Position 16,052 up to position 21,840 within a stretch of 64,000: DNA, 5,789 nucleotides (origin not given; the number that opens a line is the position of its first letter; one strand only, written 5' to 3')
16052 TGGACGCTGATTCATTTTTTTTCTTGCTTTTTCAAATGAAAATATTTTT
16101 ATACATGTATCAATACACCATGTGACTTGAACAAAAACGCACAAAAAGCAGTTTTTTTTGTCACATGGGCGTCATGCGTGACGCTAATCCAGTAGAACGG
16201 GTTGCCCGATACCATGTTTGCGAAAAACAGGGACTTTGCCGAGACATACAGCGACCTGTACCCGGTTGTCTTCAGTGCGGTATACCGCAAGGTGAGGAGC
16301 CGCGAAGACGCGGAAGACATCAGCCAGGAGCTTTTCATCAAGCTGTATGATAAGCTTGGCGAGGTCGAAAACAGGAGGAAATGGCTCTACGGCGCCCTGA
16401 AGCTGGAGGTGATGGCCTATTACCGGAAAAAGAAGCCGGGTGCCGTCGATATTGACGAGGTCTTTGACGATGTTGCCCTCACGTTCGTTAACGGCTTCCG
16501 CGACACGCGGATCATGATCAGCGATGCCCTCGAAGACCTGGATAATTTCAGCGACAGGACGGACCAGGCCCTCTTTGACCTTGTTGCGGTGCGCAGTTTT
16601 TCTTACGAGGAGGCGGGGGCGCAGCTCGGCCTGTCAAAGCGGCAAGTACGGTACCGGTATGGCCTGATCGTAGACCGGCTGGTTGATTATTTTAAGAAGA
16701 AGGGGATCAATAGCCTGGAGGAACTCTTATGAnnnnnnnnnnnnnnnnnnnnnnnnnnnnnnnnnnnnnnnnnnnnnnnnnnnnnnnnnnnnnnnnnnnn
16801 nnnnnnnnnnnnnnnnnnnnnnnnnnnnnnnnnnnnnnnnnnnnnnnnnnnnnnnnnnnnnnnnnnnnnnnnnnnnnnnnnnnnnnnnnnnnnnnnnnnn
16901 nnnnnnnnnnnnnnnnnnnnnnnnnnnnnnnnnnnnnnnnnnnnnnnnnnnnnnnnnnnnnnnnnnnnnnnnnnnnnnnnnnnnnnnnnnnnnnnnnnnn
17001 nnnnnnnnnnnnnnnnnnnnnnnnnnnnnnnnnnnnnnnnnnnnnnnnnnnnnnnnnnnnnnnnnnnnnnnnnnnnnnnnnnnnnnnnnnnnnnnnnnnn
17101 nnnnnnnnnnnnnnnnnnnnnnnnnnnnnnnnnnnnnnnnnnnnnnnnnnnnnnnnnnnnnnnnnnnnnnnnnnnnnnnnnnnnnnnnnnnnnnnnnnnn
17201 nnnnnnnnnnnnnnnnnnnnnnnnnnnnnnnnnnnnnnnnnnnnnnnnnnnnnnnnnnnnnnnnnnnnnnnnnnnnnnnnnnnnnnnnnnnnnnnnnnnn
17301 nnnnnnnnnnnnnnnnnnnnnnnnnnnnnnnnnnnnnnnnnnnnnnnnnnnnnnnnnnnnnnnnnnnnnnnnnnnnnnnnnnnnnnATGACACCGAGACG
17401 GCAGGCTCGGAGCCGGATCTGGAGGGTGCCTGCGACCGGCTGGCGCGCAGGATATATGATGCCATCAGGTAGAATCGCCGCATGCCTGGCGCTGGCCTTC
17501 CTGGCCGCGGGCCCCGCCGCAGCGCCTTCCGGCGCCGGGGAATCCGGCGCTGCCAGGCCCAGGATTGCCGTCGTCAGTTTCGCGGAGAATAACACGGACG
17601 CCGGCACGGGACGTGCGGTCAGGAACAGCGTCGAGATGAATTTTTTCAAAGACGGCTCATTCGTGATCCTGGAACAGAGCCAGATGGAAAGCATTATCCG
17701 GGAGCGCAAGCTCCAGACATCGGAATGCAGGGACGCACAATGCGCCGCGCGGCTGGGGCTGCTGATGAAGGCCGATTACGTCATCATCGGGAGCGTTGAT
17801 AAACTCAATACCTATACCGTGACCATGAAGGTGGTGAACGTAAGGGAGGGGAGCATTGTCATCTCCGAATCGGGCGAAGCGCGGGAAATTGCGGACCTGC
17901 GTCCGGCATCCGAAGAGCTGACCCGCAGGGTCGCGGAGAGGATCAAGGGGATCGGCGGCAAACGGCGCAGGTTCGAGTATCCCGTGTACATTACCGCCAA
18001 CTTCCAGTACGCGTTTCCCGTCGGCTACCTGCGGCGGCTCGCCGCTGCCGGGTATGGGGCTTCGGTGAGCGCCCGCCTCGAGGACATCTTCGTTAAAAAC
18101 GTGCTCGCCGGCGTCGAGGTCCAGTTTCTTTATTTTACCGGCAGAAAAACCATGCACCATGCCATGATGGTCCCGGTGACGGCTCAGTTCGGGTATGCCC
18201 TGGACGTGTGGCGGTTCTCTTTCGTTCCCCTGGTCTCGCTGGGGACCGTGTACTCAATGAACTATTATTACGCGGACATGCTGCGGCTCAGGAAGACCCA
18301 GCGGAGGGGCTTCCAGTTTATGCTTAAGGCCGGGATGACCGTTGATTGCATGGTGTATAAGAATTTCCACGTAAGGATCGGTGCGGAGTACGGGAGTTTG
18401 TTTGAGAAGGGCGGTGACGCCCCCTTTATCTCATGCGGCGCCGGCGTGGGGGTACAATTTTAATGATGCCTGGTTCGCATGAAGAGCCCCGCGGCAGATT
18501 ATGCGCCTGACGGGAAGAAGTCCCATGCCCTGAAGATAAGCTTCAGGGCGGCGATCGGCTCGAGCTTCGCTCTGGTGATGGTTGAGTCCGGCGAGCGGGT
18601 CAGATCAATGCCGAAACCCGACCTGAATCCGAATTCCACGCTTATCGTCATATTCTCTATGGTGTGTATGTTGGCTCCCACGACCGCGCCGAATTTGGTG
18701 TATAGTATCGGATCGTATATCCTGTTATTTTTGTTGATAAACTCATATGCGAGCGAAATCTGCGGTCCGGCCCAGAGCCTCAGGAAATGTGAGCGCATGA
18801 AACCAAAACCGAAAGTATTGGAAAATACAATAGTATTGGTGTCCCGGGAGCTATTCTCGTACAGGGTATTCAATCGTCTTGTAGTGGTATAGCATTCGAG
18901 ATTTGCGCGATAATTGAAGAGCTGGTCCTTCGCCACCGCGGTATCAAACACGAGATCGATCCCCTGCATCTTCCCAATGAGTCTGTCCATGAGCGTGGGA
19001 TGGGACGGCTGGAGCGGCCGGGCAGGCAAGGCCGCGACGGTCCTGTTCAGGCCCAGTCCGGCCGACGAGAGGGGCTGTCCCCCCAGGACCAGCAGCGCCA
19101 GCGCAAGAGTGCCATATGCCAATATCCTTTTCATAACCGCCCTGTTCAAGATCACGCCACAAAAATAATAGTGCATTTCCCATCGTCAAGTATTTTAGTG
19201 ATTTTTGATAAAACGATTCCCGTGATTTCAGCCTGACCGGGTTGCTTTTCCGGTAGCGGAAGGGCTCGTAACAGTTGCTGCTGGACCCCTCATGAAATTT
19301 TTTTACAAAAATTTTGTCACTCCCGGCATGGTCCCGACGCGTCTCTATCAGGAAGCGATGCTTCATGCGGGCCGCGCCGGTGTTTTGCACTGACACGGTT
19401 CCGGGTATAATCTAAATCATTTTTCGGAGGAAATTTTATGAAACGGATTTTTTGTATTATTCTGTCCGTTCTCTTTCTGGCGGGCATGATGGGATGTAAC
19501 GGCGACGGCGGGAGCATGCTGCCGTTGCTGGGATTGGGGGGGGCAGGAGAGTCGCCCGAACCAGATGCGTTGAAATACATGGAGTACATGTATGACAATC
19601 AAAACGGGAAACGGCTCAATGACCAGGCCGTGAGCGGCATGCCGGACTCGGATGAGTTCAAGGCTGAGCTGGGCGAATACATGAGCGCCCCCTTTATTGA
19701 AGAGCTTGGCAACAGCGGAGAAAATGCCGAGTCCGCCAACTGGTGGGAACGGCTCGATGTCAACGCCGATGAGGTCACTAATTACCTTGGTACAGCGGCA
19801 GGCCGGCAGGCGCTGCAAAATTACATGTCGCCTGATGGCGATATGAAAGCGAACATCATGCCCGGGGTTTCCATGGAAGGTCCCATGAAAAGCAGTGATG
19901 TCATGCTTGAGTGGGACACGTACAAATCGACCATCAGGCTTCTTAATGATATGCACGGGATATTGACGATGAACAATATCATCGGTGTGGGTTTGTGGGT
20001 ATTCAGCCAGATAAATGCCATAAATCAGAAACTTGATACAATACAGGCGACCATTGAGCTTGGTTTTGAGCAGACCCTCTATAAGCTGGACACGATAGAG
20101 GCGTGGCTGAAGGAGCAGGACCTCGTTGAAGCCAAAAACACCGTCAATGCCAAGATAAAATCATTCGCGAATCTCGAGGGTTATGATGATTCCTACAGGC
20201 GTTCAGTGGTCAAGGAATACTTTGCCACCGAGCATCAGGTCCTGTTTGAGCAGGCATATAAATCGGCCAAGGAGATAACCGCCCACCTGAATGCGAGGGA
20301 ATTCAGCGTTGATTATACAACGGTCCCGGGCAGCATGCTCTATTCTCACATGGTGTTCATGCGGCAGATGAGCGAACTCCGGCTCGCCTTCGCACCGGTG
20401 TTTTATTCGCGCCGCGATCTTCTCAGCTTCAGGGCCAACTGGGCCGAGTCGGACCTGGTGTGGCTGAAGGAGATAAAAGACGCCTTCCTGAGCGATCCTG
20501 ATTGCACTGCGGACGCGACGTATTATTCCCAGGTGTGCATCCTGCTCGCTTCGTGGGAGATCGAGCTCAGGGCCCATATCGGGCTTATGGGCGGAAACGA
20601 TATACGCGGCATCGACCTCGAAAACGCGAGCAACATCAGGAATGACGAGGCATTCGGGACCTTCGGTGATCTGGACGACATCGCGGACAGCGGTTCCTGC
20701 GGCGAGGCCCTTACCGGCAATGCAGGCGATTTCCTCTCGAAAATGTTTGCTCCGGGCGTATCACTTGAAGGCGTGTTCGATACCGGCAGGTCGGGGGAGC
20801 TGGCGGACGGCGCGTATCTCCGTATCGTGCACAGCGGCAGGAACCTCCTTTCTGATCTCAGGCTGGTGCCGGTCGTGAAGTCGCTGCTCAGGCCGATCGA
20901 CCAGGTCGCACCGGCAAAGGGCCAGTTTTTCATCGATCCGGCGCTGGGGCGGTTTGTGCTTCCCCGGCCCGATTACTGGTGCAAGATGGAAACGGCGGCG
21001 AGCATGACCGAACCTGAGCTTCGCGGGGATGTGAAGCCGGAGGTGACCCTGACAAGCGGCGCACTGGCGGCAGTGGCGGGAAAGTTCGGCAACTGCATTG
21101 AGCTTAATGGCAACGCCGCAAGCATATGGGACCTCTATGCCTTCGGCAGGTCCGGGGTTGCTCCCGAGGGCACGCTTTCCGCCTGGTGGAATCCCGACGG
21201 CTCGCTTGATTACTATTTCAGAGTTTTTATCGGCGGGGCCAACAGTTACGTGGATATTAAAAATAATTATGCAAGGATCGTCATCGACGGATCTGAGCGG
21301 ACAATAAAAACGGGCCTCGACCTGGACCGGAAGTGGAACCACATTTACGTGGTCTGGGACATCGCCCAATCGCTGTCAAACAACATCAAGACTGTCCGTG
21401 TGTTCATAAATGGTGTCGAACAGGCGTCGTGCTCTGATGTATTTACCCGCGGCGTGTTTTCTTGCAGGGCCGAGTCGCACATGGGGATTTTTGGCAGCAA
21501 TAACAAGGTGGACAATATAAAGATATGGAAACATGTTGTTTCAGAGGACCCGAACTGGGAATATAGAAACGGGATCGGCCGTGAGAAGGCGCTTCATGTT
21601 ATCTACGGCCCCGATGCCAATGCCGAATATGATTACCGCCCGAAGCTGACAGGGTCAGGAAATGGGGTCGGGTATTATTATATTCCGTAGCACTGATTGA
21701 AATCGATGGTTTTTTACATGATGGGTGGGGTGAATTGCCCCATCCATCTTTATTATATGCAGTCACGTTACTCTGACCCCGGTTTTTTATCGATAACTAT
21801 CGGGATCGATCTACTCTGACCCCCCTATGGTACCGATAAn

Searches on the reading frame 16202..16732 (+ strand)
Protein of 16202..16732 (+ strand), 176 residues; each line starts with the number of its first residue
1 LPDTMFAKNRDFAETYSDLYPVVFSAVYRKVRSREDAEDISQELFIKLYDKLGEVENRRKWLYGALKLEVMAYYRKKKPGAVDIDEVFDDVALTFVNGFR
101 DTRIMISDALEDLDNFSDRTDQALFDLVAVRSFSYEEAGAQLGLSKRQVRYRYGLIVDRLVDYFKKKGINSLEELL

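Call 67: search_protein_families(library=pfam, proteins=[window:16202-16732:+], max_evalue=0.001)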
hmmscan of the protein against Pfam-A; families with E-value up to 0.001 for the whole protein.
window:16202-16732:+ (176 aa): 2 families
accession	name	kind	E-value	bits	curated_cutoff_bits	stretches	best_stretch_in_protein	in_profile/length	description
PF04542.20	Sigma70_r2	-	1e-07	32.1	24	1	16-78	2-69/71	Sigma-70 region 2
PF07638.17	Sigma70_ECF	-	0.00029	21.2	21.1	1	80-156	101-175/185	ECF sigma factor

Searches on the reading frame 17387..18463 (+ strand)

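Call 67: search_protein_families(library=pfam, proteins=[window:17387-18463:+], max_evalue=0.001)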
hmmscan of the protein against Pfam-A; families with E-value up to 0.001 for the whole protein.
window:17387-18463:+ (358 aa): 3 families
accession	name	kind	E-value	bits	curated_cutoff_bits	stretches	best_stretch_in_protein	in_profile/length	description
PF03783.19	CsgG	-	1.3e-09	38.2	20.8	1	59-142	11-103/210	Curli production assembly/transport component CsgG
PF11684.13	DUF3280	-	1e-06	29.5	30.1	1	77-167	31-120/138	Protein of unknown function (DUF2380)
PF13036.11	LpoB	-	1.7e-05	25.2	22.3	1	77-163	49-145/147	Peptidoglycan-synthase activator LpoB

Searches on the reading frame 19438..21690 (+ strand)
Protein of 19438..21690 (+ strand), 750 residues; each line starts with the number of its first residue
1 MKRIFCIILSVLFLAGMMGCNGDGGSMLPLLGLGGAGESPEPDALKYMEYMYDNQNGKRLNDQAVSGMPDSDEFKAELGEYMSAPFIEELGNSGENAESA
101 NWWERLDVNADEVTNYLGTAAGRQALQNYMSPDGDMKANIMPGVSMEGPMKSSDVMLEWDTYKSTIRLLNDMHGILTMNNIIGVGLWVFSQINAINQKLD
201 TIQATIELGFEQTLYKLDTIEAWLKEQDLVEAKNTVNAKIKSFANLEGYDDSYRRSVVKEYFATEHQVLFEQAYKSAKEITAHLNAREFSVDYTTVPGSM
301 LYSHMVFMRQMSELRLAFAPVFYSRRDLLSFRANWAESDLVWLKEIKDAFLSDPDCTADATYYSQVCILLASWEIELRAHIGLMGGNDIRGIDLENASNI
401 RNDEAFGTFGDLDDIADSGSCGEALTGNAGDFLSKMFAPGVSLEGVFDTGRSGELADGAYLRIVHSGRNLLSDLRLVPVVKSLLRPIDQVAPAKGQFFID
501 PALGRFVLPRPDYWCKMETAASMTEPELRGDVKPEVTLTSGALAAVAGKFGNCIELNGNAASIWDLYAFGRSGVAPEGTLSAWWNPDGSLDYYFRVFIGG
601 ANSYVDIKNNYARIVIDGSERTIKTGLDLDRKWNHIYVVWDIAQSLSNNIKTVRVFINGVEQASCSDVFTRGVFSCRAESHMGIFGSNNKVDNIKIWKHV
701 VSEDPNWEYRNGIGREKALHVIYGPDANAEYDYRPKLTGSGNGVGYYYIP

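Call 10: search_protein_families(library=pfam, proteins=[window:19438-21690:+])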
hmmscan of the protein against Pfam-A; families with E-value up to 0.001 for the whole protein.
window:19438-21690:+ (750 aa): 1 family
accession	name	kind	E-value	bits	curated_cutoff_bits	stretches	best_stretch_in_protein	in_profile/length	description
PF13385.13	Laminin_G_3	-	2.9e-06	28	27.6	1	578-702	19-146/151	Concanavalin A-like lectin/glucanases superfamily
